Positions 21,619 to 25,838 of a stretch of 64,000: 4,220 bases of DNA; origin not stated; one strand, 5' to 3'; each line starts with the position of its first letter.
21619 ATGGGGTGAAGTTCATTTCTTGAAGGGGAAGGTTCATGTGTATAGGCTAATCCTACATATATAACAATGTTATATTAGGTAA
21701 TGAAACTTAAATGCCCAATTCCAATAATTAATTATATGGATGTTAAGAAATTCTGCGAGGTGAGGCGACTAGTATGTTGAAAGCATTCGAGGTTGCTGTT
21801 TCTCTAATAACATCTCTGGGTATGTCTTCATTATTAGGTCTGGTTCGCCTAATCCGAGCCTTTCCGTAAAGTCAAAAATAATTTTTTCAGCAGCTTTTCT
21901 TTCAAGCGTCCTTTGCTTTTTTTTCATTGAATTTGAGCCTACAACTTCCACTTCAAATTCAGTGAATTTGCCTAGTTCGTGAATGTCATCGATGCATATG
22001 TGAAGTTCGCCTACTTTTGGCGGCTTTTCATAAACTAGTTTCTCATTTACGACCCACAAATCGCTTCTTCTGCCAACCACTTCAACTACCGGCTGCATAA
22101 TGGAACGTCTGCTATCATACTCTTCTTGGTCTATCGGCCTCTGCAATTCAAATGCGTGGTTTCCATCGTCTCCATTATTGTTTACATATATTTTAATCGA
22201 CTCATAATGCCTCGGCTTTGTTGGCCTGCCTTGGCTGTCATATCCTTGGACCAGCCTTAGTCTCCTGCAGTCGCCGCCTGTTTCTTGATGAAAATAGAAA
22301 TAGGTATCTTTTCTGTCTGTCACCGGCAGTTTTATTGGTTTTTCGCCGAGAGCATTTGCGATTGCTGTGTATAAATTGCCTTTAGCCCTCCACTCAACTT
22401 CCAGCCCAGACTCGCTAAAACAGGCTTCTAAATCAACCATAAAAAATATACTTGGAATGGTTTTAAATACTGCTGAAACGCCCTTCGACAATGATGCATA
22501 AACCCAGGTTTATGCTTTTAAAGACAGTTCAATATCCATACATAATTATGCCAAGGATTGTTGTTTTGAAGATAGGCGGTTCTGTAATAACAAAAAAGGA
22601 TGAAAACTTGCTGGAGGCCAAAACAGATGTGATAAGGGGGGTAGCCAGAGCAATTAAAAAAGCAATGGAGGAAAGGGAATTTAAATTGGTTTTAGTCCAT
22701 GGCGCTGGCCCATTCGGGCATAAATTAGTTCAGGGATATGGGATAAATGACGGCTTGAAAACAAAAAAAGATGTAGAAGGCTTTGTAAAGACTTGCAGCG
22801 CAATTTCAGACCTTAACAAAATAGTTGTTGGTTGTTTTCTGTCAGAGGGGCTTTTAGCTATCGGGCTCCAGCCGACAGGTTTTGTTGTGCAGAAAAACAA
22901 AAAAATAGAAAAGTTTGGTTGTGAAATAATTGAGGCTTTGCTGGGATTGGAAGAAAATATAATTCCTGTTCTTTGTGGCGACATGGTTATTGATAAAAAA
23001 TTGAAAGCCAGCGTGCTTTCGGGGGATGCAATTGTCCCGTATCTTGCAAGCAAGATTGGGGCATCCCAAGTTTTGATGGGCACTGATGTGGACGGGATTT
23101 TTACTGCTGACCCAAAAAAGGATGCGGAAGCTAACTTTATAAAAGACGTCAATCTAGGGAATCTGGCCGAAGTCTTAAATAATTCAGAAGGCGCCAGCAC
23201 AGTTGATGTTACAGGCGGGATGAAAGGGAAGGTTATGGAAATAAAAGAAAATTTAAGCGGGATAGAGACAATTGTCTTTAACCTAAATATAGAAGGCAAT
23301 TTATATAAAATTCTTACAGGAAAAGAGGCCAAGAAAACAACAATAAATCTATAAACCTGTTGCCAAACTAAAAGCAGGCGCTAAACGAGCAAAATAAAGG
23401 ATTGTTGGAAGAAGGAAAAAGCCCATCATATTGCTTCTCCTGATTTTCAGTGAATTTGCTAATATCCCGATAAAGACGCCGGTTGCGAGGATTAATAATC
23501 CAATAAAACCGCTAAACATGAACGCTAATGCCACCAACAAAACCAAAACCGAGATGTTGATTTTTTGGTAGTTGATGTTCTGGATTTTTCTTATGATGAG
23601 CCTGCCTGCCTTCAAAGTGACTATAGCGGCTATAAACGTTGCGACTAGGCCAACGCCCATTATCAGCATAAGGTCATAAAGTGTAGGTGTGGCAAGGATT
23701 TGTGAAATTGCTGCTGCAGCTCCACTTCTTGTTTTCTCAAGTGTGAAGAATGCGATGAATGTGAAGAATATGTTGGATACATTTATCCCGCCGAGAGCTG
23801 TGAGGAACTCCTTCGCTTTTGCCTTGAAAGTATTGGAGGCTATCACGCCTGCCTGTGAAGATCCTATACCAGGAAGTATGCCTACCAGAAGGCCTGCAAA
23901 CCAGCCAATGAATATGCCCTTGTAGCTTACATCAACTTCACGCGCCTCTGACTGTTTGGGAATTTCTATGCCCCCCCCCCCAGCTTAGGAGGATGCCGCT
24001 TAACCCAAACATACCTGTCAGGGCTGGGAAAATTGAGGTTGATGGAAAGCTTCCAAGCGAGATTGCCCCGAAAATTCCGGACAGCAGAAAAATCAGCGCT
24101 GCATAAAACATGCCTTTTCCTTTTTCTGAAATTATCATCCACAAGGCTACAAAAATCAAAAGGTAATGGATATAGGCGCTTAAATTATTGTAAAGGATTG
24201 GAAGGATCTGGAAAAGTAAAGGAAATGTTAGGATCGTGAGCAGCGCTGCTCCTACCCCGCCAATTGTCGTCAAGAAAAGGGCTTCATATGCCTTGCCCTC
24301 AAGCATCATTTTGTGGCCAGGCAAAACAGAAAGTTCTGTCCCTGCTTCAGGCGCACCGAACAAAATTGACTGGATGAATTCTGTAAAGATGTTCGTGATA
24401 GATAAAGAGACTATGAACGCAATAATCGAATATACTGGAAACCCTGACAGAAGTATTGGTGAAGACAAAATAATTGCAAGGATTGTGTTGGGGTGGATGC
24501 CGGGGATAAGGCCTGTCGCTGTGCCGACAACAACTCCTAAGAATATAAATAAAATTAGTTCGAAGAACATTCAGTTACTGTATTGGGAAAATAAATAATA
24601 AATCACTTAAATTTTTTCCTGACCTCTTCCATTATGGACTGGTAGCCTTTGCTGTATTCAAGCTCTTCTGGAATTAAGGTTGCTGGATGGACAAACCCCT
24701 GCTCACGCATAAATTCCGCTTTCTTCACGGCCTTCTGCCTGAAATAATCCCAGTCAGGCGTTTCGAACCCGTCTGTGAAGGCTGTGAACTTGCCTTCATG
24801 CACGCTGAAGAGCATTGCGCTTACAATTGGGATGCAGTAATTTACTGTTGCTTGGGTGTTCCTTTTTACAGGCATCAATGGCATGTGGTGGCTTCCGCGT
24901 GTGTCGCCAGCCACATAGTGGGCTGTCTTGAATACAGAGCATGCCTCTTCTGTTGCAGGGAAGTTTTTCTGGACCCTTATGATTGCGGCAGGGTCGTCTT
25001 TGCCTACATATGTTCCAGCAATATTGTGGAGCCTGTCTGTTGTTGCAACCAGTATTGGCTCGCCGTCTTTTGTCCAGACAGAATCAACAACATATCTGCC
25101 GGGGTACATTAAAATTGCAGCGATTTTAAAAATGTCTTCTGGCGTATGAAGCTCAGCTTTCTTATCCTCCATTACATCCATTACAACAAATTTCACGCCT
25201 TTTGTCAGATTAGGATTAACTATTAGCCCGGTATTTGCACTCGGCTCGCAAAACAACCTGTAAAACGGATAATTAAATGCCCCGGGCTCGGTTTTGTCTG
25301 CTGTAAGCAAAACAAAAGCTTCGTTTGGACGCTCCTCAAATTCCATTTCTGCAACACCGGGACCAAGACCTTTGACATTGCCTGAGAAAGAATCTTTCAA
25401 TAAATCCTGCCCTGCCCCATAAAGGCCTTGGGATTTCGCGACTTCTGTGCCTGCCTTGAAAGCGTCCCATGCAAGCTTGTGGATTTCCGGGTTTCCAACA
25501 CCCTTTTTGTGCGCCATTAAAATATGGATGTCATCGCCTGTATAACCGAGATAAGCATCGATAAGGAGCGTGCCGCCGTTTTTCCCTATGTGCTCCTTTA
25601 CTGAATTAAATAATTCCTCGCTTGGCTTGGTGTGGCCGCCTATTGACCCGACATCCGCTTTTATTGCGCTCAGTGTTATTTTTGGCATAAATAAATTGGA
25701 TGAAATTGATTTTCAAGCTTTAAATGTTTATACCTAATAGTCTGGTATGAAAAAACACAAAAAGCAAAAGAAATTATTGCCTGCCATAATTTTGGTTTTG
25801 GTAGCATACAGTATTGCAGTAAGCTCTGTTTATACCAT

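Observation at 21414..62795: Seven intergenic copies of the 15-nt palindrome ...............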

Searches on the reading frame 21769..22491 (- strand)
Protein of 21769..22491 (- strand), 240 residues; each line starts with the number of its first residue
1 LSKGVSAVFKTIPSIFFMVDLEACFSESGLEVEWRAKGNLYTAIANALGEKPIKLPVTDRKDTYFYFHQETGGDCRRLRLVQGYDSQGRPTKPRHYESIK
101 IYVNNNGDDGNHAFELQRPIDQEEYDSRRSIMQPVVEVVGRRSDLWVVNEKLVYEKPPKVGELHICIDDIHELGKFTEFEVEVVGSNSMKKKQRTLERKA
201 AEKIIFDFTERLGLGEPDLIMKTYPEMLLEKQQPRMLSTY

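Call 14: search_protein_families(library=pfam, proteins=[window:21769-22491:-])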
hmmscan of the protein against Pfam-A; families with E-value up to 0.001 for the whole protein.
window:21769-22491:- (240 aa): 0 families

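Call 31: search_protein_families(library=ncbifam, proteins=[window:21769-22491:-], max_evalue=0.01)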
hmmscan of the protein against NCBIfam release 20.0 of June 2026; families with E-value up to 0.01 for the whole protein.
window:21769-22491:- (240 aa): 1 family
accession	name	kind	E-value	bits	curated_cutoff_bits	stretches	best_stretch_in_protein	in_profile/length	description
TIGR00318.1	cyaB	equivalog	2.7e-06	27.3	57.95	1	146-228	104-172/174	class IV adenylate cyclase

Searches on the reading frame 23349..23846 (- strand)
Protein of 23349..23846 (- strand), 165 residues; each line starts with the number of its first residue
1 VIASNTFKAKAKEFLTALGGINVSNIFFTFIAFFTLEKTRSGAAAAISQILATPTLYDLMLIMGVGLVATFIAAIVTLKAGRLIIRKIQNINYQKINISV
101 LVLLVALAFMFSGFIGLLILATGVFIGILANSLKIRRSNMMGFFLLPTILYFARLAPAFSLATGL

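Call 51: search_protein_families(library=pfam, proteins=[window:23349-23846:-], max_evalue=0.0001)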
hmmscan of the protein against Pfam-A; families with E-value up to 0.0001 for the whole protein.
window:23349-23846:- (165 aa): 1 family
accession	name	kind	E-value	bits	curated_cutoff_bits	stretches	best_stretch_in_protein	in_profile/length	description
PF01970.21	TctA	-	2e-13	50.2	28.9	1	5-141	275-422/423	Tripartite tricarboxylate transporter TctA family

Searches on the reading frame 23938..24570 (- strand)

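Call 51: search_protein_families(library=pfam, proteins=[window:23938-24570:-], max_evalue=0.0001)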
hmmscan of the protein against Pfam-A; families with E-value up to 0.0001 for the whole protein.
window:23938-24570:- (210 aa): 1 family
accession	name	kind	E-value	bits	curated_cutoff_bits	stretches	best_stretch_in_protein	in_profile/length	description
PF01970.21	TctA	-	2.8e-29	102.5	28.9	1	6-202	1-209/423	Tripartite tricarboxylate transporter TctA family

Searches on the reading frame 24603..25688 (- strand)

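Call 52: search_protein_families(library=pfam, proteins=[window:24603-25688:-], max_evalue=0.0001)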
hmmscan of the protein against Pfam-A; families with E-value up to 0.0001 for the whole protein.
window:24603-25688:- (361 aa): 1 family
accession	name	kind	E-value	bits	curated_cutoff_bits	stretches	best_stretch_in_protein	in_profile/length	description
PF01950.21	FBPase_3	-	1.1e-150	502.3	25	1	3-361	1-361/361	Fructose-1,6-bisphosphatase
